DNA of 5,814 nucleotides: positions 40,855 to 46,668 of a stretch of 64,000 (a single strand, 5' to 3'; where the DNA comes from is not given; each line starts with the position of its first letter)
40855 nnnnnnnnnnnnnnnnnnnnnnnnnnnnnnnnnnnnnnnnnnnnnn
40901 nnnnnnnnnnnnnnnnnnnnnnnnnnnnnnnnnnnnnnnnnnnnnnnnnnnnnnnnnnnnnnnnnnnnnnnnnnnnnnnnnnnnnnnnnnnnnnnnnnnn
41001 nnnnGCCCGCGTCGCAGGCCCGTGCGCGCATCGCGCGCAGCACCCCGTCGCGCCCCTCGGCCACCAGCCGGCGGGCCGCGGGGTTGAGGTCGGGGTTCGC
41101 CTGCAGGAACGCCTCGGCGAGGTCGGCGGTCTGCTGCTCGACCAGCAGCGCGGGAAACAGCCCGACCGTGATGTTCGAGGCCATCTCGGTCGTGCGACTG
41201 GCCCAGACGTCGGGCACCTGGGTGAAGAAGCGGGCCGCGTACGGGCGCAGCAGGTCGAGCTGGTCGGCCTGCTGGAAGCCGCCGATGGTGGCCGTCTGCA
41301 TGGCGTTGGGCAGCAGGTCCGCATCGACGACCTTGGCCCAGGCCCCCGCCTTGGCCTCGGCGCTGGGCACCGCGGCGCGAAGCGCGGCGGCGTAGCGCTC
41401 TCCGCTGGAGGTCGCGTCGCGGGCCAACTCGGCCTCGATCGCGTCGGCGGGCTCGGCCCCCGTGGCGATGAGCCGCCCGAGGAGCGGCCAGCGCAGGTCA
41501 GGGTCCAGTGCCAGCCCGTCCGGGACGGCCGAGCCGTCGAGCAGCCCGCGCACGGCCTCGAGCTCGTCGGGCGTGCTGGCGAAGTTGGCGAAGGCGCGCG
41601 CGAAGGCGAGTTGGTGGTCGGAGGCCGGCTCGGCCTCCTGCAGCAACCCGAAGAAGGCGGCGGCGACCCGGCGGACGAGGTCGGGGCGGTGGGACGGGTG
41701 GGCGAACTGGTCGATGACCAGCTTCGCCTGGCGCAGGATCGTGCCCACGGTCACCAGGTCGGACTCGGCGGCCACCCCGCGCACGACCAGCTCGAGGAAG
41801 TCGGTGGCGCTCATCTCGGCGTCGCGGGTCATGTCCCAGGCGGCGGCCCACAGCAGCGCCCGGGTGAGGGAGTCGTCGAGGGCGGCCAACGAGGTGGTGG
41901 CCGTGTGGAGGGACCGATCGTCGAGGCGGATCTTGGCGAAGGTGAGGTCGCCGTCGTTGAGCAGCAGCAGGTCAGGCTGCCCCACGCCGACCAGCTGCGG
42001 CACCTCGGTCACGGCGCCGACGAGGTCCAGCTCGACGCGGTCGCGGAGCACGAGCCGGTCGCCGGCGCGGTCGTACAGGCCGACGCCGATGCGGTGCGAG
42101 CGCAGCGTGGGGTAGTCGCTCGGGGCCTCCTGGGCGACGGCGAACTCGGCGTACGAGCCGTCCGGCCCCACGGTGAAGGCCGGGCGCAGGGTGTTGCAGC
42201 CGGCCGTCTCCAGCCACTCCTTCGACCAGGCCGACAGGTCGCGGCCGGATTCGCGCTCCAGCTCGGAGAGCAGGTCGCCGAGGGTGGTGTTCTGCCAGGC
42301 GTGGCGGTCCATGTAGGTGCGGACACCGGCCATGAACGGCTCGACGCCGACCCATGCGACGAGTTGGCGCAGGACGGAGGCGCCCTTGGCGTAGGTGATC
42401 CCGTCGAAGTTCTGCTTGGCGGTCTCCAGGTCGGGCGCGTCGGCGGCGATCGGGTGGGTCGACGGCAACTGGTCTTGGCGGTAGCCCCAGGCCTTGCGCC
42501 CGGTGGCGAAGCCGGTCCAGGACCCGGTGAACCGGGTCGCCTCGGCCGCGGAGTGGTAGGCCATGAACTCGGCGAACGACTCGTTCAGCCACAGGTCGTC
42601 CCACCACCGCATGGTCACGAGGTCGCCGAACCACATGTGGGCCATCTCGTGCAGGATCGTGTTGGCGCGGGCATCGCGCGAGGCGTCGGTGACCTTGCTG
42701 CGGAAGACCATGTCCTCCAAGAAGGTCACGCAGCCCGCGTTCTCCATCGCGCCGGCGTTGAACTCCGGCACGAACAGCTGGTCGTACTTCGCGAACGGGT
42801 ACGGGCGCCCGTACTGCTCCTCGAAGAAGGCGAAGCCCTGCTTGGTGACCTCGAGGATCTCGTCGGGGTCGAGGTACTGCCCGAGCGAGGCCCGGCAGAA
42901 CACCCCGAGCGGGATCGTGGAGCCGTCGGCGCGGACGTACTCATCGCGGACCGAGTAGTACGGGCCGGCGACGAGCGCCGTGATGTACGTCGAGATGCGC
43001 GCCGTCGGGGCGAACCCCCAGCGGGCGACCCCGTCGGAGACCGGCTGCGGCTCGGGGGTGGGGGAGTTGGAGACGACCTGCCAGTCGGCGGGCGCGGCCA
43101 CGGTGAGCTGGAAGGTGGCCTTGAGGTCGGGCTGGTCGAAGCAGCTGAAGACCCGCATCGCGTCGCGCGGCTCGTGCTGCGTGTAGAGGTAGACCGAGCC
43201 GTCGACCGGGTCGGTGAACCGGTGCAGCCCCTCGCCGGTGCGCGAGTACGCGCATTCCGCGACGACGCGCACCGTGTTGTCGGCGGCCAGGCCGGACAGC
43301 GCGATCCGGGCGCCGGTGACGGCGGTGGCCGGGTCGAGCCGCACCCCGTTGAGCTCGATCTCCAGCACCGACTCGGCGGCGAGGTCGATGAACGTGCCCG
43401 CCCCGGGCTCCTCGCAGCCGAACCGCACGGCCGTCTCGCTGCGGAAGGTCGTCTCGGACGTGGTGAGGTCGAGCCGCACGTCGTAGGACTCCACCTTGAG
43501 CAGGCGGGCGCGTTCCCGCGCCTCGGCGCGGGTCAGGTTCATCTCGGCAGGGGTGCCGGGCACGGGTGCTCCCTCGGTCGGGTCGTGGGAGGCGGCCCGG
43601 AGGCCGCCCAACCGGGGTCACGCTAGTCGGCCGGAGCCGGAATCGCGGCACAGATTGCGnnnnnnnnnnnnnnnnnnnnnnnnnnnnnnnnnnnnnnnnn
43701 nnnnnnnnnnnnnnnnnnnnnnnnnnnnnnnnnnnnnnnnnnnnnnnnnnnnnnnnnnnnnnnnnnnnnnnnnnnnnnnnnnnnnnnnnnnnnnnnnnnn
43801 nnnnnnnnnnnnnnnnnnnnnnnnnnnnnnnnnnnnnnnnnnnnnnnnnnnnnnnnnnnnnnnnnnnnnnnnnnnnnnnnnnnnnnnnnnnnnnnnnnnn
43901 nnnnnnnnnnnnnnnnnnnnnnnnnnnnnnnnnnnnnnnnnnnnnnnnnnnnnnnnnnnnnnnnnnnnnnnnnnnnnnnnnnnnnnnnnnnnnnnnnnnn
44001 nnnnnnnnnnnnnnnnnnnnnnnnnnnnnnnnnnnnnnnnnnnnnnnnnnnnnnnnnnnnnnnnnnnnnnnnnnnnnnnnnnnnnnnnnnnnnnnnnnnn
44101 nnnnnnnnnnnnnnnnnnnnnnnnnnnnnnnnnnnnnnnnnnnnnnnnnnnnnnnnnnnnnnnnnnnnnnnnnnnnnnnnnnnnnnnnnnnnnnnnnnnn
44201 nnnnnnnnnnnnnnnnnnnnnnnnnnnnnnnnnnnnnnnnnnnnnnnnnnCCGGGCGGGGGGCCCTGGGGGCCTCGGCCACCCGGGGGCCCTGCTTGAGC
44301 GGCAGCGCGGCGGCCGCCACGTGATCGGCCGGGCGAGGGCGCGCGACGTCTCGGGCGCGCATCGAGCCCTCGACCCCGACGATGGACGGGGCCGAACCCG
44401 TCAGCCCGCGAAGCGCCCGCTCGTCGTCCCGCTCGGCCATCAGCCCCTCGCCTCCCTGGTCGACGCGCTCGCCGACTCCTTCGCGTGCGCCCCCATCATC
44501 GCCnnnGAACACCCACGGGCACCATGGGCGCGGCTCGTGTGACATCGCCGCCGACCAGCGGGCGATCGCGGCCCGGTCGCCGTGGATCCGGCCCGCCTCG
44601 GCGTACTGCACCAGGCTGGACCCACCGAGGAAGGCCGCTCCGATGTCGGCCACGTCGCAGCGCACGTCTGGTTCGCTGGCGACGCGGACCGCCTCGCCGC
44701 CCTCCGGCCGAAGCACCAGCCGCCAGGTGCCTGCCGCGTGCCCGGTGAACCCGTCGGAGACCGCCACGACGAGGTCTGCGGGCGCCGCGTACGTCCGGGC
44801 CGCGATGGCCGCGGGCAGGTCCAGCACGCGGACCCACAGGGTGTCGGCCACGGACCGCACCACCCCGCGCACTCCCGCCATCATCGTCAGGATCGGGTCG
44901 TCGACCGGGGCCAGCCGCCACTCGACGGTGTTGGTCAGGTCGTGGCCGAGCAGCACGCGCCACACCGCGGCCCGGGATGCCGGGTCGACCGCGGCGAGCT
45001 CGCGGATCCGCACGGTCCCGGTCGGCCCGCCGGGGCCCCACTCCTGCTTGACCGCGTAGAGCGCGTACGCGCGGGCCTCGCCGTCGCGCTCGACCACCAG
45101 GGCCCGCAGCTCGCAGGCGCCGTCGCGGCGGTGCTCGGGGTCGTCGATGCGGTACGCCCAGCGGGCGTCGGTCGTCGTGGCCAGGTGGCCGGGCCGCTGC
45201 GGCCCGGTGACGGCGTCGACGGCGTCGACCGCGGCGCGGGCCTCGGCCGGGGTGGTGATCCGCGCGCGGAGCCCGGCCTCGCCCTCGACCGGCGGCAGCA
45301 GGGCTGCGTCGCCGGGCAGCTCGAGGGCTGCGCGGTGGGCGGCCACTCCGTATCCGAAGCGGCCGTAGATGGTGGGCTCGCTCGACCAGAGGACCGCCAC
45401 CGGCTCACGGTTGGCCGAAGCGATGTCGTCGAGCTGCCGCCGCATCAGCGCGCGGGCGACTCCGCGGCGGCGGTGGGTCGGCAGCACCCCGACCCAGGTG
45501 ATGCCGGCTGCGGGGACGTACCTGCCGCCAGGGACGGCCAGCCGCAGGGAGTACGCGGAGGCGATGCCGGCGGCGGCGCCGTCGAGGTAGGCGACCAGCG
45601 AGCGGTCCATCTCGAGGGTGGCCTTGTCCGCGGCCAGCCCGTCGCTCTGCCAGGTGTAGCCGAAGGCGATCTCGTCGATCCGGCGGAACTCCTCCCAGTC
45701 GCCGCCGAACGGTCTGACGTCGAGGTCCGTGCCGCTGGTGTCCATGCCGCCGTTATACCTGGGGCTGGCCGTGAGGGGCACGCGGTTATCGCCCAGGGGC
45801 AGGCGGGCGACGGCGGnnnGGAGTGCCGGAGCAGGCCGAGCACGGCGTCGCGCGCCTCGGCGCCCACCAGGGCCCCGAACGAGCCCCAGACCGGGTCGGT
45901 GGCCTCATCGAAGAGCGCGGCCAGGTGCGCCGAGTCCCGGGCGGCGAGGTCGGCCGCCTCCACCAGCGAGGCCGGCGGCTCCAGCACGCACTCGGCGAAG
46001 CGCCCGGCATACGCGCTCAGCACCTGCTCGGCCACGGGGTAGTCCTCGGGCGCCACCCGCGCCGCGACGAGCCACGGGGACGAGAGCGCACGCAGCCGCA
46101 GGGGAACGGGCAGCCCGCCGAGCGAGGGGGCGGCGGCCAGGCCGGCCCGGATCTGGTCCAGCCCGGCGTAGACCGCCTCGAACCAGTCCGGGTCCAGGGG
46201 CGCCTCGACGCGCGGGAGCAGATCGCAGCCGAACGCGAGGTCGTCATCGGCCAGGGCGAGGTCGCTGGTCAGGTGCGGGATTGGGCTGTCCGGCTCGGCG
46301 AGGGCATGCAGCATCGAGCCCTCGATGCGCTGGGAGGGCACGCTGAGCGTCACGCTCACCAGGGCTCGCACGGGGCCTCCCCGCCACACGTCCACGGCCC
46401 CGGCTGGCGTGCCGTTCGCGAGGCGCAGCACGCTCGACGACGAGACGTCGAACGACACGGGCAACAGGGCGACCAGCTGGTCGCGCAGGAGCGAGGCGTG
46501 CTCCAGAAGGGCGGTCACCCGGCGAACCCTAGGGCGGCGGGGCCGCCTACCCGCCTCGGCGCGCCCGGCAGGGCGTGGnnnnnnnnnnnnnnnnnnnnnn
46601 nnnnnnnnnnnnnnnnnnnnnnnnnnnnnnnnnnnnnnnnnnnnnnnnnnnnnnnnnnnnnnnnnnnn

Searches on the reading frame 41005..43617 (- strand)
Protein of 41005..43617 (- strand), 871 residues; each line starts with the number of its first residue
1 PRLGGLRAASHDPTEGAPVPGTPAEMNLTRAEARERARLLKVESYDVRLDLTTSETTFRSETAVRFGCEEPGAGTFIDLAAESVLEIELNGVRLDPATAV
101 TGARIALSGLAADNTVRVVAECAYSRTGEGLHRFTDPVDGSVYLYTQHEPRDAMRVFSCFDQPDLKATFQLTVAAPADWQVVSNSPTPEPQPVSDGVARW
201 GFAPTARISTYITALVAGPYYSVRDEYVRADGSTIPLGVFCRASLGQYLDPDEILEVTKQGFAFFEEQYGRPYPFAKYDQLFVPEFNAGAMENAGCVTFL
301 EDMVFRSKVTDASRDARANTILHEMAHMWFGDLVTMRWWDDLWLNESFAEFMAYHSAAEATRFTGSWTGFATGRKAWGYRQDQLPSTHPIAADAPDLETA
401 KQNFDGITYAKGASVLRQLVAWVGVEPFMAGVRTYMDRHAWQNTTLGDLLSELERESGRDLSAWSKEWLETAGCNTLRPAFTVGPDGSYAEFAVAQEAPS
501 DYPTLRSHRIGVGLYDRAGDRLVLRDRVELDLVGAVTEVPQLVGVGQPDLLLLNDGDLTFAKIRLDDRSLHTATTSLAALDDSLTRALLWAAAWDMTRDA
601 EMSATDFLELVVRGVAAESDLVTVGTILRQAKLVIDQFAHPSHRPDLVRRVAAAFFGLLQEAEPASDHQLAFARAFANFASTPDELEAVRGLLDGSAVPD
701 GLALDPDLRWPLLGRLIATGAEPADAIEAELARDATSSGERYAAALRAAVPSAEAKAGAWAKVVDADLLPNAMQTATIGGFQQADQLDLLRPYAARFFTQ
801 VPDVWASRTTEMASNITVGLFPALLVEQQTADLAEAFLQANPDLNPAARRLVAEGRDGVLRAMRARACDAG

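Call 9: search_protein_families(library=pfam, proteins=[window:41005-43617:-], max_evalue=0.001)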
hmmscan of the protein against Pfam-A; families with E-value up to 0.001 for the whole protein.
window:41005-43617:- (871 aa): 3 families
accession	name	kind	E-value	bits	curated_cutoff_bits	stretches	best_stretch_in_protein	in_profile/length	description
PF01433.26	Peptidase_M1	-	6.2e-58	196.4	27.7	1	255-468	3-218/218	Peptidase family M1 domain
PF11838.14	ERAP1_C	-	5.5e-51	174.3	38.2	1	551-860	2-317/318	ERAP1-like C-terminal domain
PF17900.6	Peptidase_M1_N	-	9.2e-17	62.2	25.8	1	127-212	99-186/186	Peptidase M1 N-terminal domain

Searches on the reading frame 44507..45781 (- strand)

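Call 9: search_protein_families(library=pfam, proteins=[window:44507-45781:-], max_evalue=0.001)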
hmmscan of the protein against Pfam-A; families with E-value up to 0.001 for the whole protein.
window:44507-45781:- (425 aa): 5 families
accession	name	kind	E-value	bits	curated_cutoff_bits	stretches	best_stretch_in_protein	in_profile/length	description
PF13527.13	Acetyltransf_9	-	3.9e-27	95.2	25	1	28-147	9-127/127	Acetyltransferase (GNAT) domain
PF17668.7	Acetyltransf_17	-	3.8e-18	66.6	25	1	205-305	7-101/114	Acetyltransferase (GNAT) domain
PF13530.11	SCP2_2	-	2.1e-16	60.8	23.2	1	322-422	1-105/105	Sterol carrier protein domain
PF00583.31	Acetyltransf_1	-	3e-08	34.4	20.7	1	29-117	1-85/116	Acetyltransferase (GNAT) family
PF13508.13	Acetyltransf_7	-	1.1e-05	26.2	27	1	61-144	5-82/84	Acetyltransferase (GNAT) domain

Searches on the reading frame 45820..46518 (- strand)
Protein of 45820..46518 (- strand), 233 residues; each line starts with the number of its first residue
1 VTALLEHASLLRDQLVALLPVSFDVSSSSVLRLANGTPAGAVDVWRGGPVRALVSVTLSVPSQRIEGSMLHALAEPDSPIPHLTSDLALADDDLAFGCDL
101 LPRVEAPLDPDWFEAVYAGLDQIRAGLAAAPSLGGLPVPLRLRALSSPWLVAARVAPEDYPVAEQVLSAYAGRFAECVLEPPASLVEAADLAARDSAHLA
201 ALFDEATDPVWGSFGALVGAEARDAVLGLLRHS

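Call 9: search_protein_families(library=pfam, proteins=[window:45820-46518:-], max_evalue=0.001)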
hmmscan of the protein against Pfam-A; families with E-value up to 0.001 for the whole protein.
window:45820-46518:- (233 aa): 0 families

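Call 26: search_protein_families(library=pfam, proteins=[window:45820-46518:-], max_evalue=10)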
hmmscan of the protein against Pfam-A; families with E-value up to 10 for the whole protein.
window:45820-46518:- (233 aa): 2 families
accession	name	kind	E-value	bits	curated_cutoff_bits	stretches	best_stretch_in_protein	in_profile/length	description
PF06405.16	RCC_reductase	-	0.05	13.2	24.9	1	34-158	36-170/253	Red chlorophyll catabolite reductase (RCC reductase)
PF00561.26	Abhydrolase_1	-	0.092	12.8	25.8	1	69-200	83-195/245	alpha/beta hydrolase fold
